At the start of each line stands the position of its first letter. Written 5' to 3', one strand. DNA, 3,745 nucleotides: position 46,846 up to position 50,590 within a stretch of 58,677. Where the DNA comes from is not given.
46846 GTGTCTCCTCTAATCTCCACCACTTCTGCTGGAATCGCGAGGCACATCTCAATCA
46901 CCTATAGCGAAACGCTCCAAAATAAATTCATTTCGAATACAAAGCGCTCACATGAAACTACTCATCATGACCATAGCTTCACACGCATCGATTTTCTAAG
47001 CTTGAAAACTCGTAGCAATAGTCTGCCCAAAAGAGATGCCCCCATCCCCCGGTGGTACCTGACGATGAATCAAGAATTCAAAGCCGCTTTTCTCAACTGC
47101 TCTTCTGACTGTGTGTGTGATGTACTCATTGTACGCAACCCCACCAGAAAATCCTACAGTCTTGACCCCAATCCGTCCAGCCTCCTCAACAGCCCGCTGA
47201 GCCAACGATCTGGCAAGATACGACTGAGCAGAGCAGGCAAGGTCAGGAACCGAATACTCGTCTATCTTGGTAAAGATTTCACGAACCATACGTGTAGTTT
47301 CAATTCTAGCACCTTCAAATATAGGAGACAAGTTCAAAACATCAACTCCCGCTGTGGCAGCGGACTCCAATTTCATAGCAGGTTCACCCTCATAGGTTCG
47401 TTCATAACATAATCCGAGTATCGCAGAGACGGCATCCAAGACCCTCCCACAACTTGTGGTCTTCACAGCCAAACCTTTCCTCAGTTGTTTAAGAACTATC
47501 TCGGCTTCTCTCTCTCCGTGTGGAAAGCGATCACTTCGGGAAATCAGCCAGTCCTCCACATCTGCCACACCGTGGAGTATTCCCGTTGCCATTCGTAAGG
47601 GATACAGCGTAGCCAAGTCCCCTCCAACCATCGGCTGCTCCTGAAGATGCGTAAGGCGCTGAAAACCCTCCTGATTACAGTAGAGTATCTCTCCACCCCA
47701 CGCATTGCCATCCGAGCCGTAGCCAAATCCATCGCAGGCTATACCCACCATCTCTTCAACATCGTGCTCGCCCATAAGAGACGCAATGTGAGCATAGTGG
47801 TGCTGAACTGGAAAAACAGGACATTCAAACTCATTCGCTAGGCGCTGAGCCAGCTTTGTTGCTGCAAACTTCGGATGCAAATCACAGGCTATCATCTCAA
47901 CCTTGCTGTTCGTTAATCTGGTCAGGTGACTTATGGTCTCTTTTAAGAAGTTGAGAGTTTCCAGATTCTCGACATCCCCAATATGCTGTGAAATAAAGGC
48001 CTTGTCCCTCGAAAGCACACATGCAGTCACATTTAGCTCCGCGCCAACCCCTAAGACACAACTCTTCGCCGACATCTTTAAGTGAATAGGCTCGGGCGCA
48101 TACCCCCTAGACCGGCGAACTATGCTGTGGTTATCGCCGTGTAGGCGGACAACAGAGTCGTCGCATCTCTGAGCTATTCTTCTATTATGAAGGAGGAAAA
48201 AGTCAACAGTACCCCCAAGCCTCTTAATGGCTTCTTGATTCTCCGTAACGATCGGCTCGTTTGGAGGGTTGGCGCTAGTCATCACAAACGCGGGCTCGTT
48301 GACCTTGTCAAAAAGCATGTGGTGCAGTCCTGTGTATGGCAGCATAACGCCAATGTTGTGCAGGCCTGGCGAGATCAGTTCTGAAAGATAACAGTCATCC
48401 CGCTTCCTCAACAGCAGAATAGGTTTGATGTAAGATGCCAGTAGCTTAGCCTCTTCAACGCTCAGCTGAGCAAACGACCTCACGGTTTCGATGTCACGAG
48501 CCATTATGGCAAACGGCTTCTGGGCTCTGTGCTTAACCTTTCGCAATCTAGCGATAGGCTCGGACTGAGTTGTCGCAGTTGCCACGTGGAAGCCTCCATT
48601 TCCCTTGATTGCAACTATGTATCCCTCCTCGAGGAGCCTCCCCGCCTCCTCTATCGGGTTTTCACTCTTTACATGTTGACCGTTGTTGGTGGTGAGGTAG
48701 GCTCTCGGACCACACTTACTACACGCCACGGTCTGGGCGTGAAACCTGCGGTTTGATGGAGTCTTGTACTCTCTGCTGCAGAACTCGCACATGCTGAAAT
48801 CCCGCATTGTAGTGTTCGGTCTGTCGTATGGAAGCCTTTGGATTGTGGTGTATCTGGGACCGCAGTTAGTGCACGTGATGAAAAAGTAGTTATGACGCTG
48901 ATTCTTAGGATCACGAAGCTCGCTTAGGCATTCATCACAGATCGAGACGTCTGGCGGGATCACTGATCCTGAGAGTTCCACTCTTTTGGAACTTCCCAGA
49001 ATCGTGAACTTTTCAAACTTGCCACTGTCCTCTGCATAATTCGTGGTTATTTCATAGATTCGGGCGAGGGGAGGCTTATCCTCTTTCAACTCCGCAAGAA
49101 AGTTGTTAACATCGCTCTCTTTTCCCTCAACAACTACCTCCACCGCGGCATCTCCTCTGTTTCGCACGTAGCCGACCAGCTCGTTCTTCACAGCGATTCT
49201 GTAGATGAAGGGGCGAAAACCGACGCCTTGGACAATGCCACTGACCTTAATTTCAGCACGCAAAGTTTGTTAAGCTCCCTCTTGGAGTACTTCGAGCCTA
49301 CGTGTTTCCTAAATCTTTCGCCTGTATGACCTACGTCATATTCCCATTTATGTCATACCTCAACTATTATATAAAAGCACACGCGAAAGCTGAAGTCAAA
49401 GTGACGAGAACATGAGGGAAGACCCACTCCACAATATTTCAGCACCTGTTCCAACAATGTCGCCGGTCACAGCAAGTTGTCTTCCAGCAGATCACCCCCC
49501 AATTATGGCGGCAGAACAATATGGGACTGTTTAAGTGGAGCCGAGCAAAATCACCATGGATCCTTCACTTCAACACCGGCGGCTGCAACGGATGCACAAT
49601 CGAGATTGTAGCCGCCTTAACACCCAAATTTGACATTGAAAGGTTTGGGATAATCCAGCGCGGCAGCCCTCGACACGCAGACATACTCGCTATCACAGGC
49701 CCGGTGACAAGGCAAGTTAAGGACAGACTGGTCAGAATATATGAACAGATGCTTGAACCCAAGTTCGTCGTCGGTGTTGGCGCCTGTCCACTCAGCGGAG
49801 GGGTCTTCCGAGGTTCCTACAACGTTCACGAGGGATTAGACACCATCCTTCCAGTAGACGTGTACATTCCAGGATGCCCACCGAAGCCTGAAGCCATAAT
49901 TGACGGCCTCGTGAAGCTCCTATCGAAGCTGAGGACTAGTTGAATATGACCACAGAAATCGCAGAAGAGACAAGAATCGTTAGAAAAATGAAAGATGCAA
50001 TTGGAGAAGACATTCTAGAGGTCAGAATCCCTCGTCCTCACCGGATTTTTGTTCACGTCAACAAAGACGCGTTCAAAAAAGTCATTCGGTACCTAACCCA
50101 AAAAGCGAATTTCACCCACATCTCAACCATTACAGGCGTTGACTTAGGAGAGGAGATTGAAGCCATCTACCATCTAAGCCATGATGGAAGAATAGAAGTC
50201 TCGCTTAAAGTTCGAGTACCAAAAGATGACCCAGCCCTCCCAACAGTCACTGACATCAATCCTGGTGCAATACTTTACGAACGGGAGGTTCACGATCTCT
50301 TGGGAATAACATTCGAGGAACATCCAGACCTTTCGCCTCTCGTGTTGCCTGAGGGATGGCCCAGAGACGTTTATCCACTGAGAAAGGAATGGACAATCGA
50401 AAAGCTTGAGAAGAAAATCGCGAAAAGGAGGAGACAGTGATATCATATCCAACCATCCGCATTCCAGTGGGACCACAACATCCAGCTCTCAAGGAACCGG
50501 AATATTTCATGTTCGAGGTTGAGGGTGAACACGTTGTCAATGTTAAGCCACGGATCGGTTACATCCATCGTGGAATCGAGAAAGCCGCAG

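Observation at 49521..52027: Group-4 (Ech/Mbh-like) [NiFe]-hydrogenase module encoded without any membrane subunit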

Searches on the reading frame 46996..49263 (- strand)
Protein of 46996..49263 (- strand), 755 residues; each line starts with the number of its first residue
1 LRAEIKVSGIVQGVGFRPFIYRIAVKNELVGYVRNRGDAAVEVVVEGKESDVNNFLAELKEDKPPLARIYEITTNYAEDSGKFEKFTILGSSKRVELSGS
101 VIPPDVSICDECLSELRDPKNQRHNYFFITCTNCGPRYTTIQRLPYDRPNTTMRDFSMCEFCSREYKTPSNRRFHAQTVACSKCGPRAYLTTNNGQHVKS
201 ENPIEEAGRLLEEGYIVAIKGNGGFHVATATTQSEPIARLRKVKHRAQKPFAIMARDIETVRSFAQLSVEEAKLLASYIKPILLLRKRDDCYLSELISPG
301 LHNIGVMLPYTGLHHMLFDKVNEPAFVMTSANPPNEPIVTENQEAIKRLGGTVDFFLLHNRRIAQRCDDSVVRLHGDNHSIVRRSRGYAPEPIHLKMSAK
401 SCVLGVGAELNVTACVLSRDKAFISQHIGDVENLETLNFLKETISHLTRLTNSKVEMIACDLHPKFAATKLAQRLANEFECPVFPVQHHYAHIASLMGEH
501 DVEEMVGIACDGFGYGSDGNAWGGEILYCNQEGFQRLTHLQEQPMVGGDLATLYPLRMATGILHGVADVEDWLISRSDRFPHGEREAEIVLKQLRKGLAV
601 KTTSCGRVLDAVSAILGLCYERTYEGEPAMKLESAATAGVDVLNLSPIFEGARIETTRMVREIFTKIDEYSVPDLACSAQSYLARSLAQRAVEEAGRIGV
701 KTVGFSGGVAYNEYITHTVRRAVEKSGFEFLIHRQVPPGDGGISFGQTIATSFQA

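Call 3: search_protein_families(library=pfam, proteins=[window:46996-49263:-])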
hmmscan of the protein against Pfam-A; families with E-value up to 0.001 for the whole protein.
window:46996-49263:- (755 aa): 6 families
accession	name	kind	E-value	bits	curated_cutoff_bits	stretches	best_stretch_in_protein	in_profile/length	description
PF22521.2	HypF_C_2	-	1e-68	232.1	27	1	507-747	1-241/241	Carbamoyltransferase, Kae1-like Domain, second subdomain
PF01300.24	Sua5_yciO_yrdC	-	1.1e-42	146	25.1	1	210-385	2-178/178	Telomere recombination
PF17788.7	HypF_C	-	3.2e-31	108.4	23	1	400-499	3-99/99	HypF Kae1-like domain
PF07503.17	zf-HYPF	-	4.9e-29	100.3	23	2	158-190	1-33/34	HypF finger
PF00708.24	Acylphosphatase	-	1.1e-23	83.7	22.5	1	4-88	2-85/85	Acylphosphatase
PF00814.31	TsaD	-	5e-08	33.4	24.8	1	602-731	134-248/264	tRNA N6-adenosine threonylcarbamoyltransferase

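Call 4: search_protein_families(library=ncbifam, proteins=[window:46996-49263:-])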
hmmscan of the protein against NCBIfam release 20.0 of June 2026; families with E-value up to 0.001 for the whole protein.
window:46996-49263:- (755 aa): 34 families (the best 25 are shown)
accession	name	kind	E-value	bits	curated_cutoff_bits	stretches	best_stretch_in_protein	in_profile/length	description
TIGR00143.1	hypF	equivalog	1.4e-261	869.8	466.1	1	5-750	1-739/741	carbamoyltransferase HypF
NF011007.0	PRK14433.1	equivalog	3.1e-16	59.3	100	1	2-82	3-82/88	acylphosphatase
NF011012.0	PRK14440.1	equivalog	4.5e-16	58.8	103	1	2-87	4-88/90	acylphosphatase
TIGR00057.1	TIGR00057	equivalog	4.8e-16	58.6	123.2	1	199-387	6-193/202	L-threonylcarbamoyladenylate synthase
NF011000.0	PRK14426.1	equivalog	2.5e-15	56.3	89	1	5-88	8-91/92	acylphosphatase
NF011019.0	PRK14448.1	equivalog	6.4e-15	55.1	100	1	5-88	6-88/90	acylphosphatase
NF011009.0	PRK14435.1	equivalog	8.3e-15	54.7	119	1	4-88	5-87/90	acylphosphatase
NF010995.0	PRK14420.1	equivalog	9.3e-15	54.9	110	1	2-89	3-89/91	acylphosphatase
NF011001.0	PRK14427.1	equivalog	1.1e-14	54.7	100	1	2-88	18-103/105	acylphosphatase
NF011020.0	PRK14449.1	equivalog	3.7e-14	52.4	103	1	3-88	5-89/90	acylphosphatase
NF011017.0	PRK14445.1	equivalog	4.7e-13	49.2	97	1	2-88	5-90/92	acylphosphatase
NF010996.0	PRK14421.1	equivalog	6.3e-13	48.6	98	1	4-78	7-80/99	acylphosphatase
NF011010.0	PRK14436.1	equivalog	1.6e-12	47.7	117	1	2-89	5-90/91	acylphosphatase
NF011021.0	PRK14450.1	equivalog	1.9e-12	47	109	1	7-88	8-89/91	acylphosphatase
NF010998.0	PRK14424.1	equivalog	3.1e-12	46.5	100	1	5-87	15-96/98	acylphosphatase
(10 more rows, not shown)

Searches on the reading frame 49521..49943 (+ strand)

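Call 3: search_protein_families(library=pfam, proteins=[window:49521-49943:+])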
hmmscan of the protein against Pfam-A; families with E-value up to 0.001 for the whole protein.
window:49521-49943:+ (140 aa): 1 family
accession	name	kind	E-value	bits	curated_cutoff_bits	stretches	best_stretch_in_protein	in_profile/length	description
PF01058.29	Oxidored_q6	-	2.3e-31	108.6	27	1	22-133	1-128/128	NADH ubiquinone oxidoreductase, 20 Kd subunit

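Call 4: search_protein_families(library=ncbifam, proteins=[window:49521-49943:+])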
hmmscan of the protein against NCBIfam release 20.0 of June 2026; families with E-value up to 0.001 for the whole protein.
window:49521-49943:+ (140 aa): 15 families
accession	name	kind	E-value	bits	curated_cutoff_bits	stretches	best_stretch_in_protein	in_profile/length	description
NF005012.1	PRK06411.1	subfamily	1.5e-50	170.9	116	1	3-138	27-159/166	NADH-quinone oxidoreductase subunit NuoB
TIGR01957.1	nuoB_fam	subfamily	2.1e-47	160.7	142.7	1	3-139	10-144/145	NADH-quinone oxidoreductase subunit B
NF011394.0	PRK14819.1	equivalog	3.5e-43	148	312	1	3-136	24-155/264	NADH-quinone oxidoreductase subunit B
NF011393.0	PRK14818.1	equivalog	2.5e-41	141.1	255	1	3-138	24-156/173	NADH dehydrogenase subunit B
NF011391.0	PRK14816.1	equivalog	4.1e-41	140.7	283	1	3-138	45-178/196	NADH-quinone oxidoreductase subunit B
NF011390.0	PRK14815.1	equivalog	8.9e-41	139.2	281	1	5-139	28-159/183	NADH dehydrogenase subunit B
NF009808.0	PRK13292.1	equivalog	3.5e-40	137.6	1156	1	4-139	19-151/791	NADH-quinone oxidoreductase subunit B/C/D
NF011388.0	PRK14813.1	equivalog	3e-39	134.8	294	1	4-138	22-154/189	NADH dehydrogenase subunit B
NF011389.0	PRK14814.1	equivalog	3.2e-38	131.4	285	1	4-139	27-159/186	NADH dehydrogenase subunit B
NF011395.0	PRK14820.1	equivalog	3.4e-38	131.2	263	1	7-134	30-154/180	NADH-quinone oxidoreductase subunit B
NF011392.0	PRK14817.1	equivalog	1.3e-32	113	271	1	5-138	31-161/182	NADH-quinone oxidoreductase subunit B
TIGR03294.1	FrhG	equivalog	7.2e-08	32.4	245.5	1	52-135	50-142/228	coenzyme F420 hydrogenase subunit gamma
NF045875.1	F420_non_VhuG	exception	3.3e-05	23.3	450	0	106-135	136-165/286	F420-non-reducing hydrogenase subunit VhuG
NF045520.1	H2_NiFeSe_small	exception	4.2e-05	23.1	470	0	108-138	180-210/314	NiFeSe hydrogenase small subunit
NF040836.1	sulfhyd_HydD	equivalog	0.00039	19.7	500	0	21-96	15-95/261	NADPH-dependent hydrogenase/sulfhydrogenase 1 subunit delta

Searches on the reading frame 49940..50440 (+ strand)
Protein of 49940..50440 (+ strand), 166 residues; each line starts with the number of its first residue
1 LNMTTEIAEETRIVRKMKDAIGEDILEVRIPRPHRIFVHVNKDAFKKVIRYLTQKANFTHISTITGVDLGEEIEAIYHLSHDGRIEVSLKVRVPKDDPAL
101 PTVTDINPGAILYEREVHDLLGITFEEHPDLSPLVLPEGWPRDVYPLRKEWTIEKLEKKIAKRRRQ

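Call 3: search_protein_families(library=pfam, proteins=[window:49940-50440:+])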
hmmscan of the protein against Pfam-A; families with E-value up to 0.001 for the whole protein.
window:49940-50440:+ (166 aa): 1 family
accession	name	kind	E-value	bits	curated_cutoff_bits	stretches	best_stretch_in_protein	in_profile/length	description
PF00329.25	Complex1_30kDa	-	3e-32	112.2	22.5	1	38-154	1-121/124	Respiratory-chain NADH dehydrogenase, 30 Kd subunit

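Call 4: search_protein_families(library=ncbifam, proteins=[window:49940-50440:+])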
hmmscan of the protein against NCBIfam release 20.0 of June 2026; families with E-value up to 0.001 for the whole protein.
window:49940-50440:+ (166 aa): 17 families
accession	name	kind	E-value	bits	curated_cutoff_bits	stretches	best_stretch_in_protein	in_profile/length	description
NF040611.1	F420_dehyd_FpoC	exception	1.7e-27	96.3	220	1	11-159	4-152/158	F420H2 dehydrogenase subunit FpoC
NF004735.0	PRK06074.2-2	equivalog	4.4e-27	94.9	176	1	11-151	4-146/158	NADH-quinone oxidoreductase subunit C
TIGR01961.1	NuoC_fam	subfamily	8.3e-26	90.9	122.45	1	38-154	3-121/122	NADH (or F420H2) dehydrogenase, subunit C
NF004737.0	PRK06074.2-4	equivalog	1.8e-21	76.7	144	1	25-156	3-129/150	NADH-quinone oxidoreductase subunit C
NF005832.0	PRK07735.1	equivalog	1.1e-20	74.3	431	1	13-151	281-423/430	NADH-quinone oxidoreductase subunit C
NF004734.0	PRK06074.2-1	equivalog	1.4e-19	70.7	169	1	26-154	18-152/164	NADH-quinone oxidoreductase subunit C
NF005856.0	PRK07785.1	equivalog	1.5e-17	64.3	224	1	16-151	83-222/246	NADH-quinone oxidoreductase subunit C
NF008728.0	PRK11742.1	equivalog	3.8e-17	61.9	840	1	4-155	15-176/598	NADH-quinone oxidoreductase subunit C/D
NF004733.0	PRK06074.1-5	equivalog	4.8e-16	59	225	1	13-152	9-150/203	NADH-quinone oxidoreductase subunit C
NF009141.0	PRK12494.1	equivalog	5.5e-16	58.9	175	1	38-151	46-163/175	NAD(P)H-quinone oxidoreductase subunit J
NF004736.0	PRK06074.2-3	equivalog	9.6e-16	58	239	1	11-159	19-165/183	NADH-quinone oxidoreductase subunit C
NF004738.0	PRK06074.2-5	equivalog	1.2e-15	57.6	198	1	11-159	7-157/174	NADH-quinone oxidoreductase subunit C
NF009808.0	PRK13292.1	equivalog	2.3e-14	52.2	1156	1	38-153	251-375/791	NADH-quinone oxidoreductase subunit B/C/D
NF006304.0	PRK08491.1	equivalog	8.6e-12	45.2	228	1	34-152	57-175/263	NADH-quinone oxidoreductase subunit C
NF004730.0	PRK06074.1-1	equivalog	3.8e-10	40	193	1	15-151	10-156/200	NADH-quinone oxidoreductase subunit C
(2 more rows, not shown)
